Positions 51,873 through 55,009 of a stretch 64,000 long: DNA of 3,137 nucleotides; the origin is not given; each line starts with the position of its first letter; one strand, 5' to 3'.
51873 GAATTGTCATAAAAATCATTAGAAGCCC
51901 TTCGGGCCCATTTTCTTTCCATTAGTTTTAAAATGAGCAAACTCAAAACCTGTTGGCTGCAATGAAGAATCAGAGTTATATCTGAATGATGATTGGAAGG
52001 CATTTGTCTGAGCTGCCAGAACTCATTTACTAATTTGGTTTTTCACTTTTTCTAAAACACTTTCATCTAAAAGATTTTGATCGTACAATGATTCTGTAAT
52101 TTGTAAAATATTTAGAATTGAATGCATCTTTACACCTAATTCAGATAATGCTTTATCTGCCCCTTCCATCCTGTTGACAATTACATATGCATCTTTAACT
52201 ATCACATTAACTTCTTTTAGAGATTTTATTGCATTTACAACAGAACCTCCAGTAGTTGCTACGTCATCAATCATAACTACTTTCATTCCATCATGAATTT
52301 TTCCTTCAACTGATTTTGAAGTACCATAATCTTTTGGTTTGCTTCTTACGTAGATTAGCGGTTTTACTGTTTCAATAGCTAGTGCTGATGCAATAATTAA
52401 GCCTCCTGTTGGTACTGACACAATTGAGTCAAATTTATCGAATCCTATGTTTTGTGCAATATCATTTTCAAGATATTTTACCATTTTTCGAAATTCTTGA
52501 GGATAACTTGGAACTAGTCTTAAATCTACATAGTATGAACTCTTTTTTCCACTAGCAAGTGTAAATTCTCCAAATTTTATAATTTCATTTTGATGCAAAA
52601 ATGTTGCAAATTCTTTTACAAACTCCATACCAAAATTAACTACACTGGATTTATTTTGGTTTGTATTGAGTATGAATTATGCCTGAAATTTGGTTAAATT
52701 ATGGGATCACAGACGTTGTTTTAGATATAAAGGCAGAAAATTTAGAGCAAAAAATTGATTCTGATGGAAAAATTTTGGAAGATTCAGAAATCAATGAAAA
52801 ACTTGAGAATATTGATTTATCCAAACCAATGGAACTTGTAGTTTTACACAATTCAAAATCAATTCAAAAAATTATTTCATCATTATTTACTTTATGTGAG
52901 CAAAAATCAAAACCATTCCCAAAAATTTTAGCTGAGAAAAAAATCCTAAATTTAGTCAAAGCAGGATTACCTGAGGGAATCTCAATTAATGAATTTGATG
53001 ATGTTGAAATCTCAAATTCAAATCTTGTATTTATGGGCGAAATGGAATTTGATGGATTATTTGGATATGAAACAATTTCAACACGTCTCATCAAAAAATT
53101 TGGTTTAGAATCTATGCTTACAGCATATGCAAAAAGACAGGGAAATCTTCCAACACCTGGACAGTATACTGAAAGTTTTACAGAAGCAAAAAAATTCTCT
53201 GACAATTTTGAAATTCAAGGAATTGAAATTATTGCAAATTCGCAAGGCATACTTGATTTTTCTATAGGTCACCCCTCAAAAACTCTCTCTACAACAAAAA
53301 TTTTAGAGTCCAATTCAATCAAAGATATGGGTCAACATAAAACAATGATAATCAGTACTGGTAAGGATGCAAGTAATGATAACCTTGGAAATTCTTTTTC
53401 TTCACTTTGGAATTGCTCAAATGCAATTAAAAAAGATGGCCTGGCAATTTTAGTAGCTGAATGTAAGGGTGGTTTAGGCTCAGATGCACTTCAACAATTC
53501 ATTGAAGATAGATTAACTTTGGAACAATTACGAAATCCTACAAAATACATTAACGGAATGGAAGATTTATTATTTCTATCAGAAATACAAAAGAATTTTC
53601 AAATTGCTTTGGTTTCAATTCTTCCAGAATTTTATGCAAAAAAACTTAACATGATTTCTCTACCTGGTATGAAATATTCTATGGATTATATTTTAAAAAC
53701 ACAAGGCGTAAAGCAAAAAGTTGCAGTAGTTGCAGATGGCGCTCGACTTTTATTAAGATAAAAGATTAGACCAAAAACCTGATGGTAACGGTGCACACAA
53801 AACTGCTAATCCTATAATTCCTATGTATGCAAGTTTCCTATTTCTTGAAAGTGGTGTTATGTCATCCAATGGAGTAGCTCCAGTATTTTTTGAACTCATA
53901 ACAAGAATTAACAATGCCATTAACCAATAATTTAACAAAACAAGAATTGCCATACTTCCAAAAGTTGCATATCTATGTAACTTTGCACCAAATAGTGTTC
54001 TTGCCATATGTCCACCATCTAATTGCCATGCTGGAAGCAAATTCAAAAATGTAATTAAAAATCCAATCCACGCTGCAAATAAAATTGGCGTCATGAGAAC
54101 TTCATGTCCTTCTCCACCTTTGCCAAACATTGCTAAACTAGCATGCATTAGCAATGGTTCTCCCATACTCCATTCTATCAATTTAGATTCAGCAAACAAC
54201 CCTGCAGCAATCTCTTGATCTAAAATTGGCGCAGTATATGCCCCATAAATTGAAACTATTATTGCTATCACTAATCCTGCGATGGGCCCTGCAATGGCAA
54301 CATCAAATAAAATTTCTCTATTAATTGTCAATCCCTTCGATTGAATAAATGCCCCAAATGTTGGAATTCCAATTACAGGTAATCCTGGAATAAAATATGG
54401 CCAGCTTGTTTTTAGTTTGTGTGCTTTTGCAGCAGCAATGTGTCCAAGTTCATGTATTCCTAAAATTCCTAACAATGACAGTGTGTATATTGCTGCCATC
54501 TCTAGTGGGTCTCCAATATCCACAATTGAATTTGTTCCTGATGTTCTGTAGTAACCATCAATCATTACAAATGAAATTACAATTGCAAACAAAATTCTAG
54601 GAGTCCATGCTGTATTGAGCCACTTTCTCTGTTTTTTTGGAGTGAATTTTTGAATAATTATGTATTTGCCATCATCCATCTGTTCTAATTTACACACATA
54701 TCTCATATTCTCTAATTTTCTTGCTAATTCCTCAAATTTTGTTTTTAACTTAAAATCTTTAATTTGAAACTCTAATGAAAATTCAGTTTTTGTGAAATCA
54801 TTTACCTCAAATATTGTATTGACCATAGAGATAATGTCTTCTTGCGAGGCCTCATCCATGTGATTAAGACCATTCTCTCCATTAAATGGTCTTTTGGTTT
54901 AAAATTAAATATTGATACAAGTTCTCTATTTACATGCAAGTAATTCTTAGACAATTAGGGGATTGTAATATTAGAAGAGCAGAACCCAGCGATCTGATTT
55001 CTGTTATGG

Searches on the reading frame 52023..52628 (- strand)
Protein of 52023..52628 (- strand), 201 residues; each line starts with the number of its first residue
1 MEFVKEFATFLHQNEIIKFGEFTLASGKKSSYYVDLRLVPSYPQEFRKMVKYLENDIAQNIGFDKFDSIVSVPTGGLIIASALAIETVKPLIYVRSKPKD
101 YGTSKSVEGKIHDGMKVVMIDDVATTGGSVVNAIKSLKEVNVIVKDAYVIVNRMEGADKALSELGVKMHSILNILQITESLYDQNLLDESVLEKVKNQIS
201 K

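Call 7: find_encoding_contigs(protein=window:52023-52628:-, flank=3000, max_places=10)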
Protein window:52023-52628:- (201 aa): 3 contigs read that carry it; 1 place shown.
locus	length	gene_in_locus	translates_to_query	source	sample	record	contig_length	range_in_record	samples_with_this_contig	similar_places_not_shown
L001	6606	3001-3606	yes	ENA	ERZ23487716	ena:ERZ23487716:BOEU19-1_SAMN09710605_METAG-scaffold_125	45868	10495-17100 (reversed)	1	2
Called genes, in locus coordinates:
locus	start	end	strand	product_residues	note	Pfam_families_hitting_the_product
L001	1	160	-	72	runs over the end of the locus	-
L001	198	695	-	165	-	PF00583:Acetyltransf_1, PF13673:Acetyltransf_10, PF13508:Acetyltransf_7, PF08445:FR47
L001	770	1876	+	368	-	PF02163:Peptidase_M50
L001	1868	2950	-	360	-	-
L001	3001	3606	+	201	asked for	PF00156:Pribosyltran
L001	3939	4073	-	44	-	-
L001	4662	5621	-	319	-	PF00589:Phage_integrase (weak)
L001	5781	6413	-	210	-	PF03070:TENA_THI-4, PF14518:Haem_oxygenas_2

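Call 10: find_homologous_proteins(query=window:52023-52628:-)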
Query window:52023-52628:- (201 aa): 5118 proteins with E <= 0.001 among 5330 candidates; the best 120 are listed.
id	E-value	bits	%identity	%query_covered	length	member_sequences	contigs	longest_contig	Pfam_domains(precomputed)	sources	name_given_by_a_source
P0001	2.1e-115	401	94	100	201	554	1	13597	PF00156.34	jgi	jgi:orotate phosphoribosyltransferase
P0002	5.4e-111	386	92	100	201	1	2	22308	PF00156.34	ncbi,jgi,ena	-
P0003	5.9e-111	386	92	100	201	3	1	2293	PF00156.34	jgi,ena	-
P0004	6.6e-110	383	89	100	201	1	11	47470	PF00156.34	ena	-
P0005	8.5e-110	383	90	100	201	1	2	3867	PF00156.34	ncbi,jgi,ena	-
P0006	9.2e-110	382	89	100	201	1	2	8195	PF00156.34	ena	-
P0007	1.1e-109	382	90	100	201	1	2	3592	PF00156.34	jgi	-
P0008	1.2e-109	382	90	100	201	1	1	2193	PF00156.34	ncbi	-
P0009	1.3e-109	382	90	100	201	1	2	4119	PF00156.34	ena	-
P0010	1.4e-109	382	88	100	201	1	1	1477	PF00156.34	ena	-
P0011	1.5e-109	382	89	100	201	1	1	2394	PF00156.34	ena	-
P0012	1.6e-109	382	89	100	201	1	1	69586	PF00156.34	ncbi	-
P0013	1.6e-109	382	90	100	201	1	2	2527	PF00156.34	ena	-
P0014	1.7e-109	382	88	100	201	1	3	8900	PF00156.34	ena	-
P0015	1.7e-109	382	89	100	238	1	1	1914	PF00156.34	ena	-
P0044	9.8e-109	379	90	100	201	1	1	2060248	PF00156.34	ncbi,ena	-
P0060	3.3e-108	377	88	100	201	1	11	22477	PF00156.34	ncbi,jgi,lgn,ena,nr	ncbi:MAG: orotate phosphoribosyltransferase [Nitrosopumilales archaeon CG_4_9_14_0_2_um_filter_34_16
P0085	1.4e-107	375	88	100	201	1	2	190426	PF00156.34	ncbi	ncbi:MAG: orotate phosphoribosyltransferase [Candidatus Nitrosopumilus sp. bin_32a]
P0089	2.0e-107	375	88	100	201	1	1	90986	PF00156.34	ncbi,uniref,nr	ncbi:Orotate phosphoribosyltransferase protein [Marine Group I thaumarchaeote SCGC AAA799-E16]|unire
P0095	2.5e-107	375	87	100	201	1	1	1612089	PF00156.34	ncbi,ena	-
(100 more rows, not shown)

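Call 12: find_related_loci(query=window:52023-52628:-, collection=metagenome_contigs, flank=4000)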
Query window:52023-52628:- (201 aa) in metagenome_contigs; peptide patterns used: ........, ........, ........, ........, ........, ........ (x = any residue, [..] = any of these).
557 stretches matched a pattern; 412 encode a relative of the query (tblastn E <= 1e-3); the best 80 are kept; 80 distinct loci.
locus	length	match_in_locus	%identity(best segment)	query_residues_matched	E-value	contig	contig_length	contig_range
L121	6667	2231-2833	94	1-201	4e-124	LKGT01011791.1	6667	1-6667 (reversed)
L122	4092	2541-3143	92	1-201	7e-125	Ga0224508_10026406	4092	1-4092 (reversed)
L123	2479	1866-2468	91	1-201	8e-129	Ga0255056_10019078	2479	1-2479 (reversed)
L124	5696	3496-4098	93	1-201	4e-123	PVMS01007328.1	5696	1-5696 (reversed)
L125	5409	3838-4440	91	1-201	5e-122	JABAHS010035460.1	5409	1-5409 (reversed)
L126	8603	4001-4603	90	1-201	5e-122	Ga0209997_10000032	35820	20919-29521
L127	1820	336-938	92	1-201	5e-130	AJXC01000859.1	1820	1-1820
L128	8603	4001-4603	91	1-201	1e-121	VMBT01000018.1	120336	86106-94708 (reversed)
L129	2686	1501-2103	91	1-201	2e-126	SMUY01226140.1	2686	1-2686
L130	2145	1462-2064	91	1-201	2e-128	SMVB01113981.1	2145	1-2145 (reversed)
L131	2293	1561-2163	92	1-201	1e-127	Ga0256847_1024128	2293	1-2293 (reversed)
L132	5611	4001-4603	92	1-201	3e-121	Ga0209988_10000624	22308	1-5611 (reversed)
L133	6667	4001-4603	90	1-201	3e-121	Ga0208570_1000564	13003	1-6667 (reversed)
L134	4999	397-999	90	1-201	3e-121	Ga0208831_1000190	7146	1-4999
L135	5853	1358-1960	90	1-201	3e-121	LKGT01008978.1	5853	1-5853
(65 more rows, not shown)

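Call 52: find_encoding_contigs(protein=P0095, flank=1500, max_places=3)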
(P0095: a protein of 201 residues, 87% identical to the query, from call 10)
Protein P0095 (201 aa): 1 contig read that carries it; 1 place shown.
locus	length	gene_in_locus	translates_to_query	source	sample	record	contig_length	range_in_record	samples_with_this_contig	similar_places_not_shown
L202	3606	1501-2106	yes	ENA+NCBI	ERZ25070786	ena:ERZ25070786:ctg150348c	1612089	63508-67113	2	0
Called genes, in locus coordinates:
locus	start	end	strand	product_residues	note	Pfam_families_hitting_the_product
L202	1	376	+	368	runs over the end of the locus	PF02163:Peptidase_M50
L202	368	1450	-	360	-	-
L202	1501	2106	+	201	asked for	PF00156:Pribosyltran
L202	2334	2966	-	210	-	PF03070:TENA_THI-4, PF14518:Haem_oxygenas_2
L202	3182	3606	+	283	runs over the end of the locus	PF00348:polyprenyl_synt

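Call 53: find_encoding_contigs(protein=P0044, flank=1500, max_places=3)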
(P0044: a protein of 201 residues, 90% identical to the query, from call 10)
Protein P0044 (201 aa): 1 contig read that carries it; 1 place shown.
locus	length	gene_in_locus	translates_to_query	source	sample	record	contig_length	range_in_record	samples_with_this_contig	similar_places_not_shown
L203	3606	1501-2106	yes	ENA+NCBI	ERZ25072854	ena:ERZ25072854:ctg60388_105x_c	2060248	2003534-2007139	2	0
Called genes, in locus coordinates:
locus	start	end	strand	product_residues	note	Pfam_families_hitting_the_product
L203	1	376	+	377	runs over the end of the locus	PF02163:Peptidase_M50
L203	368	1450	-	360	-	-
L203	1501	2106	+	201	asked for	PF00156:Pribosyltran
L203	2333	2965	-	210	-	PF03070:TENA_THI-4, PF14518:Haem_oxygenas_2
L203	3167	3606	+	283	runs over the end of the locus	PF00348:polyprenyl_synt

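Call 54: find_encoding_contigs(protein=P0089, flank=600, max_places=2)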
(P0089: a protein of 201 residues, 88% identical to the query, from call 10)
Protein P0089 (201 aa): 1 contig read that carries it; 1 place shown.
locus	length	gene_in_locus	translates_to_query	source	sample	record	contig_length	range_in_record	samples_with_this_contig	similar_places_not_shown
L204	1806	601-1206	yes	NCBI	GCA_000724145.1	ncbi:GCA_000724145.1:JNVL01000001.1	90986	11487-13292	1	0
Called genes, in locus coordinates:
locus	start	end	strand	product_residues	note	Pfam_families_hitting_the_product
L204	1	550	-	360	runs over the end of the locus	-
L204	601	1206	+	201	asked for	PF00156:Pribosyltran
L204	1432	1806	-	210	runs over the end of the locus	PF03070:TENA_THI-4, PF14518:Haem_oxygenas_2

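Call 55: find_encoding_contigs(protein=P0060, flank=600, max_places=2)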
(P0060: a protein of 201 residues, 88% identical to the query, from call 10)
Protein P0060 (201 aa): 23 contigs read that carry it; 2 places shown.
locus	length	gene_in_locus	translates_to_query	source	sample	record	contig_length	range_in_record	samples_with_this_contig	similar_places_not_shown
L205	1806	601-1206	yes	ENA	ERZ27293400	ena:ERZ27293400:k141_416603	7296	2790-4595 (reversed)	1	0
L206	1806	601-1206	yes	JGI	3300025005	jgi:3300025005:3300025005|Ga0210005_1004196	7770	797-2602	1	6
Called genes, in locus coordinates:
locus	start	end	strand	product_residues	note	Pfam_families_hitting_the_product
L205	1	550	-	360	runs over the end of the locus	-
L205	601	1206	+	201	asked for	PF00156:Pribosyltran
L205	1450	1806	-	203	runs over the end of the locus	-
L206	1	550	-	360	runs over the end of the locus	-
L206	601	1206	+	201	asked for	PF00156:Pribosyltran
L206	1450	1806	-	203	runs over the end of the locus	-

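Call 56: find_encoding_contigs(protein=P0085, flank=600, max_places=2)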
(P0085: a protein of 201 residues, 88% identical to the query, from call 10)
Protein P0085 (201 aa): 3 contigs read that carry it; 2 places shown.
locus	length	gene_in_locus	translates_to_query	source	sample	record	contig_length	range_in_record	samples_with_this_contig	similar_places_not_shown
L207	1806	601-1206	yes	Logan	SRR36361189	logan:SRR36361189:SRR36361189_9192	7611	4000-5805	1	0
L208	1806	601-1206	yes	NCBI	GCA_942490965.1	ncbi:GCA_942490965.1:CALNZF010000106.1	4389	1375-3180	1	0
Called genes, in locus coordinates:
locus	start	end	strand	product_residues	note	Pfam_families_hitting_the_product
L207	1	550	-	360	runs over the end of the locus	PF21113:LarA_C (weak)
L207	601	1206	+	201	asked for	PF00156:Pribosyltran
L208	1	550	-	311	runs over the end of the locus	-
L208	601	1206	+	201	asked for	PF00156:Pribosyltran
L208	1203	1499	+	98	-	-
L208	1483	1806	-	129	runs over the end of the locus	-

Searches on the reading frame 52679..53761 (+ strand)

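Call 59: search_protein_families(library=pfam, proteins=[window:52679-53761:+], max_evalue=0.01)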
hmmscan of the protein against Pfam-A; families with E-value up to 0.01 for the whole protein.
window:52679-53761:+ (360 aa): 1 family
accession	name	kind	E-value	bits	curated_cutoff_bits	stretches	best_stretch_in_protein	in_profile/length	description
PF21113.2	LarA_C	-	9.3e-05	22.8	25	1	233-356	19-149/152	Lactate racemase C-terminal domain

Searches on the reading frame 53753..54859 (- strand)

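Call 59: search_protein_families(library=pfam, proteins=[window:53753-54859:-], max_evalue=0.01)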
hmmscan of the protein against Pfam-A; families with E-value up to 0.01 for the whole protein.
window:53753-54859:- (368 aa): 2 families
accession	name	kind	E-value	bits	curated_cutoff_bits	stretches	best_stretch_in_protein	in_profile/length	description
PF02163.28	Peptidase_M50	-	6.9e-21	75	27.2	1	126-304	3-216/221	Peptidase family M50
PF12479.13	DUF3698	-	0.0018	19.1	25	1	8-104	22-98/107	Protein of unknown function (DUF3698)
